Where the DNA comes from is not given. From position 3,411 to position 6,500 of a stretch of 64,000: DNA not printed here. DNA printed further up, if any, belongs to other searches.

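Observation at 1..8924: T6SS sheath genes divergently paired with a vWA-PP2C-kinase-ZnR-MlaD-lipoprotein operon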

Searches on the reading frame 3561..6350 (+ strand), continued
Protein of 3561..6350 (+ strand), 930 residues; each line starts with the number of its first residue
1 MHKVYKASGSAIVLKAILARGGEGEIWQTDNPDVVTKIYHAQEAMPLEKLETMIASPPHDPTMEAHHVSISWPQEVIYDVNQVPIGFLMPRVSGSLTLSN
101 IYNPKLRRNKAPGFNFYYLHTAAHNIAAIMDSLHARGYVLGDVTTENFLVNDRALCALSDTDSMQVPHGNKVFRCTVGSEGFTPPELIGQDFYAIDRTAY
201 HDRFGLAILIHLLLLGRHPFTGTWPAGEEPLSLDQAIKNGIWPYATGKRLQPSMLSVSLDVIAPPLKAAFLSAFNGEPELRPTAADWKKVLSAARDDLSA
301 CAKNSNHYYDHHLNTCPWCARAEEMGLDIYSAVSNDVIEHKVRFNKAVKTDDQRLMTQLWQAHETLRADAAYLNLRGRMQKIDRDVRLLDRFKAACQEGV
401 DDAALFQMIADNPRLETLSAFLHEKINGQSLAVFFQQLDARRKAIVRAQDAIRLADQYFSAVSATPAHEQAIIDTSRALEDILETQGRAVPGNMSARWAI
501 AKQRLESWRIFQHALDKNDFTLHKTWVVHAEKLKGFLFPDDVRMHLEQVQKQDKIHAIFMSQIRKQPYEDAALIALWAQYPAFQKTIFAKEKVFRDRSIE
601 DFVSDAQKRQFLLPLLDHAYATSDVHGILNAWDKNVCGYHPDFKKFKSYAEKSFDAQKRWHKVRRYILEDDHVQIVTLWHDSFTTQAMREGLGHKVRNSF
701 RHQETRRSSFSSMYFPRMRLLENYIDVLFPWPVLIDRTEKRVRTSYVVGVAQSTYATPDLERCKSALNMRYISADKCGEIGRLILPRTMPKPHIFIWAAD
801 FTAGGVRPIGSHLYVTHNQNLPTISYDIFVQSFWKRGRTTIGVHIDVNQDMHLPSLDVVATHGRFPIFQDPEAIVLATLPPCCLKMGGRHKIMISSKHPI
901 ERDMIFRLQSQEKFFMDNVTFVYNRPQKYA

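Call 38: search_protein_families(library=pfam, proteins=[L011:227-3046:-, L011:3046-3528:-, L011:3450-4589:+, L011:4483-5715:+, L011:5776-6453:-, L011:6813-7415:+, L011:7415-8287:+, L011:13909-15510:+, L011:12754-13728:+, L011:6626-6997:-], max_evalue=0.001)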
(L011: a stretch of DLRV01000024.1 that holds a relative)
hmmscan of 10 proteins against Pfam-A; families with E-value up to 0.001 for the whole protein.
L011:227-3046:- (940 aa): 1 family
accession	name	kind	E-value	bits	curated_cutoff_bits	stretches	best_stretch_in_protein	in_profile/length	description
PF12705.13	PDDEXK_1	-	8.2e-20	72.2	22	1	682-914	2-230/247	PD-(D/E)XK nuclease superfamily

L011:3046-3528:- (161 aa): 1 family
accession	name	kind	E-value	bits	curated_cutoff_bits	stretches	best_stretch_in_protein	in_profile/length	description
PF02367.23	TsaE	-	2.8e-35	121.5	26.6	1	15-133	2-120/128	Threonylcarbamoyl adenosine biosynthesis protein TsaE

L011:3450-4589:+ (380 aa): 7 families
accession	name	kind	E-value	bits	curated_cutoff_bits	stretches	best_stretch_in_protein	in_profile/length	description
PF07992.20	Pyr_redox_2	-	1.9e-30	106.7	26.1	1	49-342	2-278/291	Pyridine nucleotide-disulphide oxidoreductase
PF13738.12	Pyr_redox_3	-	8.5e-27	94.6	30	1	108-329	82-305/305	Pyridine nucleotide-disulphide oxidoreductase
PF00070.33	Pyr_redox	-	8.2e-11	42.7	22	1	197-271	2-79/82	Pyridine nucleotide-disulphide oxidoreductase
PF03486.20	HI0933_like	-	2.9e-09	37.2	50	0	49-83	2-36/244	HI0933-like protein Rossmann domain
PF01266.30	DAO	-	1.2e-06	28.8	27.9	0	108-226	150-261/353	FAD dependent oxidoreductase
PF13450.12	NAD_binding_8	-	3.1e-05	24.6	21.9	1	52-101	1-50/68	NAD(P)-binding Rossmann-like domain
PF01946.23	Thi4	-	0.00012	21.8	26.2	0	46-84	16-55/235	Thi4 family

L011:4483-5715:+ (411 aa): 5 families
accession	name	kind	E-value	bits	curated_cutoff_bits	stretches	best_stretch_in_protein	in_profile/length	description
PF00534.26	Glycos_transf_1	-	1.1e-31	110.2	26.4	1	218-385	4-170/172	Glycosyl transferases group 1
PF13439.12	Glyco_transf_4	-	1.1e-28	100.8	28.5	1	51-205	2-170/170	Glycosyltransferase Family 4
PF13692.12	Glyco_trans_1_4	-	8.9e-25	88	27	1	231-368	3-138/142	Glycosyl transferases group 1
PF13579.12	Glyco_trans_4_4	-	5.3e-09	37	29.7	1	51-199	1-157/158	Glycosyl transferase 4-like domain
PF13477.12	Glyco_trans_4_2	-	4e-06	27.5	23.4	1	57-158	13-118/139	Glycosyl transferase 4-like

L011:5776-6453:- (226 aa): 0 families

L011:6813-7415:+ (201 aa): 1 family
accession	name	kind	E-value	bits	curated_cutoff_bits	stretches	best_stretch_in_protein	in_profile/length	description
PF02545.19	Maf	-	2.6e-41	141.8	27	1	8-189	2-185/187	Maf-like protein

L011:7415-8287:+ (291 aa): 1 family
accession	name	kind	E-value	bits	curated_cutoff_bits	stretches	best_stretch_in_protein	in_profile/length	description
PF10150.14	RNase_E_G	-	2.4e-20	73.6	25.5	1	138-279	123-269/270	Ribonuclease E/G family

L011:13909-15510:+ (534 aa): 10 families
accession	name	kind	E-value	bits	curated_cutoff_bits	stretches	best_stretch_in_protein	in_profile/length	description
PF13177.12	DNA_pol3_delta2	-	2.7e-41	141.7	27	1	26-187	2-159/161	DNA polymerase III, delta subunit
PF12169.13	DNA_pol3_gamma3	-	1e-28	100.4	24.4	1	243-369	2-135/143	DNA polymerase III subunits gamma and tau domain III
PF12362.13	DUF3646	-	2.2e-17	63.8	30.2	1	417-527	4-114/114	DNA polymerase III gamma and tau subunits C terminal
PF22608.2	DNAX_ATPase_lid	-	3e-14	53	27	1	194-238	3-47/49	DNA polymerase III clamp loader subunit, ATPase lid domain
PF00004.35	AAA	-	4.4e-09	37.3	21.2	1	47-182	2-125/131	ATPase family associated with various cellular activities (AAA)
PF13401.12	AAA_22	-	3.2e-06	27.9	27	1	45-154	7-109/130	AAA domain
PF05496.18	RuvB_N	-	0.00012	22.3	27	0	16-69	2-59/159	Holliday junction DNA helicase RuvB P-loop domain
PF13604.12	AAA_30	-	0.00018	21.8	27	1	46-155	21-114/191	AAA domain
PF07724.20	AAA_2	-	0.00037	21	27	0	47-155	7-101/166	AAA domain (Cdc48 subfamily)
PF07728.20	AAA_5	-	0.00058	20.3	22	0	129-155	66-92/139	AAA domain (dynein-related subfamily)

L011:12754-13728:+ (325 aa): 0 families

L011:6626-6997:- (124 aa): 0 families

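Call 41: find_encoding_contigs(protein=P0015, flank=10000, max_places=1)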
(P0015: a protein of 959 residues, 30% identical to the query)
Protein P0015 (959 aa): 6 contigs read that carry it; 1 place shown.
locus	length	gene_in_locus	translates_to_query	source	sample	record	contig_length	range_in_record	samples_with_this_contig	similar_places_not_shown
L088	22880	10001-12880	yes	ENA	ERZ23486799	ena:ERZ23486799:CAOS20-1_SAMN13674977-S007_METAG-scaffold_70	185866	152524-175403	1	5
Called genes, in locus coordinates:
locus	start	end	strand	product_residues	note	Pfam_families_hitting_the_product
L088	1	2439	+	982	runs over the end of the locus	PF00561:Abhydrolase_1 (faint), PF12146:Hydrolase_4, PF25019:LRR_R13L1-DRL21 (faint), PF23952:LRR_EndoS (faint), PF12799:LRR_4 (weak)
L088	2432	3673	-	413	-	PF01171:ATP_bind_3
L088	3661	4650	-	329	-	PF16331:TolA_bind_tri (weak), PF14559:TPR_19 (faint), PF13428:TPR_14 (faint), PF07719:TPR_2 (faint), PF13174:TPR_6 (faint), PF13525:YfiO, PF13432:TPR_16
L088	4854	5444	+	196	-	-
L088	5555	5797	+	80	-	-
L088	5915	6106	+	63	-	-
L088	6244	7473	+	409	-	PF07690:MFS_1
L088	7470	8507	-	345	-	PF02016:Peptidase_S66, PF17676:Peptidase_S66C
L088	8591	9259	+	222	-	PF00092:VWA, PF13519:VWA_2 (weak), PF13768:VWA_3 (weak)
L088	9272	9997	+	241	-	PF13672:PP2C_2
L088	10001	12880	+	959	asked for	PF00069:Pkinase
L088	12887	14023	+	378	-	PF19993:DO-GTPase2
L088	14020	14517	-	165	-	PF03544:TonB_C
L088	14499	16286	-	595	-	PF07715:Plug, PF00593:TonB_dep_Rec_b-barrel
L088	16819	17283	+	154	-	PF13827:DUF4189 (weak)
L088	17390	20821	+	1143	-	PF01443:Viral_helicase1 (faint), PF13086:AAA_11 (weak), PF13087:AAA_12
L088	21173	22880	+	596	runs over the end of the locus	PF01336:tRNA_anti-codon, PF00152:tRNA-synt_2, PF02938:GAD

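Call 42: find_encoding_contigs(protein=P0016, flank=10000, max_places=1)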
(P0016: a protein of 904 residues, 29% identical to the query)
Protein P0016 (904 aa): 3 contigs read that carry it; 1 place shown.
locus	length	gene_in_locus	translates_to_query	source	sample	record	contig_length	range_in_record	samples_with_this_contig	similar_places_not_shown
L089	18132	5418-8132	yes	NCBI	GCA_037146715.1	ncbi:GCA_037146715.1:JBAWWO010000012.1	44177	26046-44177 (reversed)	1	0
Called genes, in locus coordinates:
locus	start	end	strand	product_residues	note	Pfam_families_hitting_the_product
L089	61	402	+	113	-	-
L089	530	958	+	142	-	PF03946:Ribosomal_L11_N, PF00298:Ribosomal_L11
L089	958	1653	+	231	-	PF00687:Ribosomal_L1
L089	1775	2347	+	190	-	PF03652:RuvX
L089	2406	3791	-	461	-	-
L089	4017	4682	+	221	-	PF00092:VWA, PF13519:VWA_2 (weak)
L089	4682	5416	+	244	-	PF13672:PP2C_2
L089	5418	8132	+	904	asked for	PF00069:Pkinase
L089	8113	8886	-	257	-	-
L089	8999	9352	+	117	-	PF00507:Oxidored_q4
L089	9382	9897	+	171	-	PF01058:Oxidored_q6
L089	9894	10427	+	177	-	PF00329:Complex1_30kDa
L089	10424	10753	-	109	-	-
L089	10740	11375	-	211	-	-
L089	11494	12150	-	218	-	PF00923:TAL_FSA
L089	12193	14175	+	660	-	PF17764:PriA_3primeBD, PF00270:DEAD, PF04851:ResIII, PF18319:Zn_ribbon_PriA, PF00271:Helicase_C (weak), PF18074:PriA_C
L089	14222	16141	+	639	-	PF21591:Hera_DD (faint)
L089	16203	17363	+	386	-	PF01494:FAD_binding_3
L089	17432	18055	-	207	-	PF13505:OMP_b-brl, PF01389:OmpA_membrane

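Call 43: find_encoding_contigs(protein=P0005, flank=10000, max_places=1)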
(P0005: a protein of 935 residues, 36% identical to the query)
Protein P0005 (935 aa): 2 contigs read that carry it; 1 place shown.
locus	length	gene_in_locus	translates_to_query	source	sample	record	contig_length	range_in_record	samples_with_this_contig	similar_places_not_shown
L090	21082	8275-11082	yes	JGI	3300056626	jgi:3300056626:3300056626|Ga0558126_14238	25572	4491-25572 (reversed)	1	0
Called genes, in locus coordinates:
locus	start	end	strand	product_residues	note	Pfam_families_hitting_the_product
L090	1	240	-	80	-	?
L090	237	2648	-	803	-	PF01588:tRNA_bind, PF03483:B3_4, PF03484:B5, PF17759:tRNA_synthFbeta, PF03147:FDX-ACB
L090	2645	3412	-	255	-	PF01409:tRNA-synt_2d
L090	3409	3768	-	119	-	PF02912:Phe_tRNA-synt_N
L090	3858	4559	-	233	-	PF03448:MgtE_N (weak)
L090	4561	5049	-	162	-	PF20072:DUF6468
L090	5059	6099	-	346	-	PF02154:FliM, PF01052:FliMN_C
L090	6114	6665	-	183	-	PF03748:FliL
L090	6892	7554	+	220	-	PF00092:VWA (weak), PF13519:VWA_2 (weak)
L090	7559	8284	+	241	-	PF13672:PP2C_2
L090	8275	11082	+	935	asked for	PF00069:Pkinase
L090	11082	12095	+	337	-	-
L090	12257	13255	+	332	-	PF00294:PfkB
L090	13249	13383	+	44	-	PF00009:GTP_EFTU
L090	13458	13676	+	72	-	PF00009:GTP_EFTU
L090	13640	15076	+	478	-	PF22042:EF-G_D2, PF03144:GTP_EFTU_D2 (weak), PF00679:EFG_C, PF21018:BipA_C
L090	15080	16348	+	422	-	PF07690:MFS_1, PF13000:Acatn, PF07690:MFS_1 (weak)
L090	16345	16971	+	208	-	PF01810:LysE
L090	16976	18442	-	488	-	PF00571:CBS (faint), PF01041:DegT_DnrJ_EryC1, PF01212:Beta_elim_lyase (weak)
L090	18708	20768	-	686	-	PF17191:RecG_wedge (weak), PF04851:ResIII, PF00270:DEAD, PF00271:Helicase_C, PF19833:RecG_dom3_C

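Call 46: search_protein_families(library=pfam, proteins=[L071:7930-9105:+, L071:8874-9992:+, L071:10027-11892:+, L071:11807-13207:+, L071:13141-15354:+, L071:15360-17423:+, L071:17427-18605:+, L071:18571-20856:-, L071:6113-8092:-], max_evalue=0.05)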
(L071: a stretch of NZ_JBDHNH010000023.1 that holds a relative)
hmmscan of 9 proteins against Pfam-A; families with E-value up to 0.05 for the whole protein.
L071:7930-9105:+ (392 aa): 2 families
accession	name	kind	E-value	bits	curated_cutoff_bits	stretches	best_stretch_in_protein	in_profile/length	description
PF13519.12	VWA_2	-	1.7e-06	29.1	27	1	151-282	1-106/107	von Willebrand factor type A domain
PF00092.34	VWA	-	0.00039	21.1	23.8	1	151-348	2-166/174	von Willebrand factor type A domain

L071:8874-9992:+ (373 aa): 1 family
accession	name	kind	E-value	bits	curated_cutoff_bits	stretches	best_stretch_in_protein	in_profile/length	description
PF13672.11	PP2C_2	-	3.6e-23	82.7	24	1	94-304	2-176/209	Protein phosphatase 2C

L071:10027-11892:+ (622 aa): 2 families
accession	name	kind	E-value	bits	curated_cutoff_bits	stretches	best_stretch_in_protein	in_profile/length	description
PF13353.11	Fer4_12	-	6.1e-30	104.7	22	1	388-520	3-136/137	4Fe-4S single cluster domain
PF04055.27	Radical_SAM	-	8.1e-07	29.8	29.5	1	395-476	2-88/166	Radical SAM superfamily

L071:11807-13207:+ (467 aa): 0 families

L071:13141-15354:+ (738 aa): 8 families
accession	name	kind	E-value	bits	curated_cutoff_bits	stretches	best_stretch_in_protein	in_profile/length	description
PF07724.20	AAA_2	-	9.7e-48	162.8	27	1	427-597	1-164/166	AAA domain (Cdc48 subfamily)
PF07728.20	AAA_5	-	9.1e-11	42.4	22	1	432-553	2-125/139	AAA domain (dynein-related subfamily)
PF00004.35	AAA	-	6.8e-06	27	21.2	1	433-551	2-110/131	ATPase family associated with various cellular activities (AAA)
PF00158.32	Sigma54_activat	-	0.00032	20.9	20.2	1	432-547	25-139/168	Sigma-54 interaction domain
PF13191.12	AAA_16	-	0.004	18.1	32.6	0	426-456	22-51/167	AAA ATPase domain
PF13401.12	AAA_22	-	0.0049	17.6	27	0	428-526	4-109/130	AAA domain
PF01078.27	Mg_chelatase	-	0.013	15.3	20.3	0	431-453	24-46/207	Magnesium chelatase, subunit ChlI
PF13173.12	AAA_14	-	0.034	14.6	27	0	433-515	6-76/129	AAA domain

L071:15360-17423:+ (688 aa): 3 families
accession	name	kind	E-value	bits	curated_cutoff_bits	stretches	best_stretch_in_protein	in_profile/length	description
PF00012.26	HSP70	-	1.3e-14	53.8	20.6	1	74-320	109-370/599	Hsp70 protein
PF06723.19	MreB_Mbl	-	7.8e-06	25.4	27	1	82-322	77-319/327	MreB/Mbl protein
PF02782.22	FGGY_C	-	0.011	15.9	27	1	263-322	135-194/198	FGGY family of carbohydrate kinases, C-terminal domain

L071:17427-18605:+ (393 aa): 7 families
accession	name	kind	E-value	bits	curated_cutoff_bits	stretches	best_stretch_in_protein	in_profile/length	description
PF19993.5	DO-GTPase2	-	1.7e-09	38.1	27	1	96-296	1-178/226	Double-GTPase 2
PF01926.29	MMR_HSR1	-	0.0049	17.4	21.9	0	98-121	2-24/113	50S ribosome-binding GTPase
PF08477.19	Roc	-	0.0054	17.4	27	0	192-230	56-90/119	Ras of Complex, Roc, domain of DAPkinase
PF19975.5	DO-GTPase1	-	0.01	15.5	27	0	100-138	2-39/271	Double-GTPase 1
PF05605.18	zf-Di19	-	0.011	16.4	27.5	1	4-22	2-20/54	Drought induced 19 protein (Di19), zinc-binding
PF13173.12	AAA_14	-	0.011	16.2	27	1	95-133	2-39/129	AAA domain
PF03205.20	MobB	-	0.019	15.3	26.6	1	98-133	2-34/133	Molybdopterin guanine dinucleotide synthesis protein B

L071:18571-20856:- (762 aa): 0 families

L071:6113-8092:- (660 aa): 2 families
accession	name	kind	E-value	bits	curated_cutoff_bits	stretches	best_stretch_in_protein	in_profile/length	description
PF00501.34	AMP-binding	-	5.9e-79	266.1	29.9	1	139-515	8-384/384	AMP-binding enzyme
PF13193.12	AMP-binding_C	-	2.4e-17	64.1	24.5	1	565-641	1-76/76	AMP-binding enzyme C-terminal domain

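Call 54: search_solved_structures(query=A3, max_evalue=0.01)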
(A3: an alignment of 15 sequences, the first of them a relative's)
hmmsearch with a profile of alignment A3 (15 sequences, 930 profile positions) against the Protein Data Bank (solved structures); distinct sequences matched with E-value up to 0.01: 56.
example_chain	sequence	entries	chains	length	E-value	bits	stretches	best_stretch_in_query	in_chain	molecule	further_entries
4wnk_A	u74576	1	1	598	4.1e-05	25.2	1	127-252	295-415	G protein-coupled receptor kinase 5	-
4tnb_A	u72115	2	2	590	5e-05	24.9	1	127-252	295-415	G protein-coupled receptor kinase 5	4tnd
6pjx_A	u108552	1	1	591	5e-05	24.9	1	127-252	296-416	G protein-coupled receptor kinase 5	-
9cko_A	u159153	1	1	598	5.3e-05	24.8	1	127-252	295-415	G protein-coupled receptor kinase 5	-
3pwy_A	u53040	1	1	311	0.00037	22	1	126-223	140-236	3-phosphoinositide-dependent protein kinase 1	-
4crs_A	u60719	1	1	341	0.0005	21.6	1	131-228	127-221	SERINE/THREONINE-PROTEIN KINASE N2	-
1z5m_A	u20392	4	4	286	0.00055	21.5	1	126-223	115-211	3-phosphoinositide dependent protein kinase-1 | 3-phosphoinositide-dependent protein kinase 1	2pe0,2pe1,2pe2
3nus_A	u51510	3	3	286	0.00055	21.5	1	126-223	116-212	phosphoinositide-dependent kinase-1 | PkB-like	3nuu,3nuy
1uu9_A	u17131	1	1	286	0.00055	21.5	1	126-223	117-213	3-PHOSPHOINOSITIDE DEPENDENT PROTEIN KINASE-1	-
5mrd_A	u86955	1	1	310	0.00056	21.4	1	126-223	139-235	3-phosphoinositide-dependent protein kinase 1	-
4ct1_A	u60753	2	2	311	0.00056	21.4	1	126-223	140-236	3-PHOSPHOINOSITIDE-DEPENDENT PROTEIN KINASE 1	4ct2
1h1w_A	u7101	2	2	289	0.00056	21.4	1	126-223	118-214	3-PHOSPHOINOSITIDE DEPENDENT PROTEIN KINASE-1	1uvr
4xx9_A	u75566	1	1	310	0.00057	21.4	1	126-223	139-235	3-phosphoinositide-dependent protein kinase 1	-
3hrc_A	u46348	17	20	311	0.00057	21.4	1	126-223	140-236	3-phosphoinositide-dependent protein kinase 1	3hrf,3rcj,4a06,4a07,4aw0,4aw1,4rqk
3nun_A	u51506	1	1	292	0.00057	21.4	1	126-223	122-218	PkB-like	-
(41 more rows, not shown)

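Call 72: predict_structure(alignment_id=A3)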
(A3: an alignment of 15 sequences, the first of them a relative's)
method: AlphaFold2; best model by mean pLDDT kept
length: 930 residues; sequences in the alignment: 15
mean_pLDDT: 83.7   pTM: 0.46
mean pLDDT of the five models: 83.7, 83.7, 83.1, 82.4, 82.0
residues with pLDDT >= 90: 199; 70-90: 663; 50-70: 60; < 50: 8
segments of 3 or more residues with pLDDT < 50: 818-820, 927-930
pLDDT, mean of each block of 10 residues (from residue 1): 87 89 85 90 79 92 85 92 91 79 80 79 93 93 86 84 88 84 86 89 93 85 70 74 65 69 89 88 94 84 81 82 79 61 78 85 81 84 87 83 83 82 80 84 89 93 93 92 83 89 93 89 90 90 89 89 79 90 87 84 88 86 79 81 82 78 87 86 83 86 81 77 88 84 88 81 70 80 86 89 84 69 83 62 86 88 81 87 81 84 85 74 63
secondary structure, 60 per line:
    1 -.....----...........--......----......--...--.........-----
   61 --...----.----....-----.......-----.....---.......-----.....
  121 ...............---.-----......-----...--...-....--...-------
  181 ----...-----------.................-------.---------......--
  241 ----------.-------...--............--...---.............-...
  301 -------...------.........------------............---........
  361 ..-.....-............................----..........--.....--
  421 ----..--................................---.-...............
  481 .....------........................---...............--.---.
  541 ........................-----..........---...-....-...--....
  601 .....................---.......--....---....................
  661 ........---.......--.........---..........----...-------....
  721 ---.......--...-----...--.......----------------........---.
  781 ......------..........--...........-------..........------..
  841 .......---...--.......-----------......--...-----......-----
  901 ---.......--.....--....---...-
elements in order (helices of 4 or more, strands of 3 or more residues): E2-6 E11-21 E24-29 E34-39 H47-55 E75-78 E84-90 H104-110 H116-135 E148-150 E156-158 E165-168 E171-173 H199-215 H233-238 H264-275 H284-296 E298-300 E308-310 H317-325 H338-349 H353-362 H364-368 H370-397 H402-411 H414-418 H431-460 H466-485 H492-515 H519-533 H540-564 H570-579 H587-590 E592-594 H599-621 H625-631 H634-637 H641-668 H672-678 H681-689 H693-702 E707-709 E717-720 E724-730 E733-735 E741-743 E746-752 E769-773 E780-786 E793-802 E805-815 E823-832 E839-847 E851-853 E856-862 E874-879 E882-884 E890-895 E904-910 H913-917 E920-923
